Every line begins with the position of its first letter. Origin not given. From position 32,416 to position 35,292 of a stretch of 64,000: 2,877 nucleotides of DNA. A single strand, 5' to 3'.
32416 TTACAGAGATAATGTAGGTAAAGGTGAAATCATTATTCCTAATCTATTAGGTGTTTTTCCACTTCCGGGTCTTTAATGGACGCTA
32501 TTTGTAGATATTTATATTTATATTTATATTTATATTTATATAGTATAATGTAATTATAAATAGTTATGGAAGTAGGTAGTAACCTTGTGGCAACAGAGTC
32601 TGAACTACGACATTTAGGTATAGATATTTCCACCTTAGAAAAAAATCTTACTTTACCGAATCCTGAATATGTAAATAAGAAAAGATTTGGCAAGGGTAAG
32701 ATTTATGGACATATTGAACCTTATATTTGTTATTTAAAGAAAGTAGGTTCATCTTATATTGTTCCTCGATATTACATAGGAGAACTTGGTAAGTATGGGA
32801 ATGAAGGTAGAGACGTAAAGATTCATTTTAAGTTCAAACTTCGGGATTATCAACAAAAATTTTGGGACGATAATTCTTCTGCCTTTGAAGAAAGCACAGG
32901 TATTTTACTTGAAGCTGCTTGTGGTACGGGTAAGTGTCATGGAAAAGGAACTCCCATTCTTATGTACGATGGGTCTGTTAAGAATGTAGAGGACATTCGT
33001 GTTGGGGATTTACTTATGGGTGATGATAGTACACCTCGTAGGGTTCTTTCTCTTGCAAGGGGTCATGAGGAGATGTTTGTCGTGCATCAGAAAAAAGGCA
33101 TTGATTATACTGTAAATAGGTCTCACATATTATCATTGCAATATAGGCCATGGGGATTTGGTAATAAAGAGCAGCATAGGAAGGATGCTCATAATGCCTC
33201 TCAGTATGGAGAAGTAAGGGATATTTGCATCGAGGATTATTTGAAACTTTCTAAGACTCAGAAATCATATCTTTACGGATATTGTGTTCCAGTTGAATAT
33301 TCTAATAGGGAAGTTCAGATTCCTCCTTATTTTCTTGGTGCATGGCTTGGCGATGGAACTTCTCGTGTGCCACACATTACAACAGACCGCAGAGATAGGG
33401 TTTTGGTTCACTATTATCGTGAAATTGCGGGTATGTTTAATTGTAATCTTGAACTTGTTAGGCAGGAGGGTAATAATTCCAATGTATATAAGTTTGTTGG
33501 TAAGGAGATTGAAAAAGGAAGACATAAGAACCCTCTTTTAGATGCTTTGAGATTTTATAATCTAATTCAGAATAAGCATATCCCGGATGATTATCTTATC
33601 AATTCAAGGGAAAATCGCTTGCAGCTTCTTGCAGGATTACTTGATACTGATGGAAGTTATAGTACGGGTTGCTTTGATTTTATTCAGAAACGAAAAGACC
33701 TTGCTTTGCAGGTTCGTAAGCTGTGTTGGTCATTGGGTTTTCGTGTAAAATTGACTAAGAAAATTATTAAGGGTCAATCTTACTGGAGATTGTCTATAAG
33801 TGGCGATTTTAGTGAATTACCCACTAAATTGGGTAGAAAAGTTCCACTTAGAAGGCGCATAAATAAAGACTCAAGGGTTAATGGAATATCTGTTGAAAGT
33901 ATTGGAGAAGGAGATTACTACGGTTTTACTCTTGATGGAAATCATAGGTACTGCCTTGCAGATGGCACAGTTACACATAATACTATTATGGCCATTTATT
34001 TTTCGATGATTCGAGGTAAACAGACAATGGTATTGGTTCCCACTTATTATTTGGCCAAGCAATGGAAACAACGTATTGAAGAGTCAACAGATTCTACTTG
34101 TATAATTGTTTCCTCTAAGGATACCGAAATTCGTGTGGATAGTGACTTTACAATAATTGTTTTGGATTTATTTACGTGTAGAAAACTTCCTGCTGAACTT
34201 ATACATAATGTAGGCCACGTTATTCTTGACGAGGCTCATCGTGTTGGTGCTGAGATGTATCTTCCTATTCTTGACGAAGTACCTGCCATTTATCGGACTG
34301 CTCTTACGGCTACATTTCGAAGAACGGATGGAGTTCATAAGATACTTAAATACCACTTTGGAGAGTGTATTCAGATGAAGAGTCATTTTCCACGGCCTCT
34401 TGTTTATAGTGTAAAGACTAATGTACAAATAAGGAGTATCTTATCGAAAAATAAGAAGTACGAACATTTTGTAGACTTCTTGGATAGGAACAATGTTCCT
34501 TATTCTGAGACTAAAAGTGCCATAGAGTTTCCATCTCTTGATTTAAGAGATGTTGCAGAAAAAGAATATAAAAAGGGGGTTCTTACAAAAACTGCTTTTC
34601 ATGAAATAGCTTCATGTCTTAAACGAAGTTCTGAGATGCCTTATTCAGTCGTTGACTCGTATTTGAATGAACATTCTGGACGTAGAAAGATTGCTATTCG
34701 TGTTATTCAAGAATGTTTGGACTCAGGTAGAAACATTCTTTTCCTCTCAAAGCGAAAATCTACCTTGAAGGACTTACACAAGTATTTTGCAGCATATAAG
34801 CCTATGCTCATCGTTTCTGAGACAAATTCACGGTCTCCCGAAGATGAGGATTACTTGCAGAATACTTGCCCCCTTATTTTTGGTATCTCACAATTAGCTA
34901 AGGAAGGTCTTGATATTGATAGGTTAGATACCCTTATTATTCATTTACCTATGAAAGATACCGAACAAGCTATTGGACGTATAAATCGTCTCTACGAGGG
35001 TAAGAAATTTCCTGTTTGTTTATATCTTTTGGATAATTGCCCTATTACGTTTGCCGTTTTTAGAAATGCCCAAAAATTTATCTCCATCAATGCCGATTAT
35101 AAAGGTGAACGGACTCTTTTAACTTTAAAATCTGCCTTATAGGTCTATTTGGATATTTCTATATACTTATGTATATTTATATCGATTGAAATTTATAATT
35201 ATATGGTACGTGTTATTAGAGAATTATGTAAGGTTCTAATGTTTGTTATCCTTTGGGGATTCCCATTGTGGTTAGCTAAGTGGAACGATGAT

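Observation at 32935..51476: Two paralogous inteins occupy the identical GTGK^T P-loop position in two unrelated ATPases of the same genome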

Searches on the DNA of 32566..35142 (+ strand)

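Call 8: search_dna_similar(query=window:32566-35142:+, collection=phages, mode=near)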
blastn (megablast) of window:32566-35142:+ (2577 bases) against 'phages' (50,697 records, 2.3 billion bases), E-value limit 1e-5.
No match.
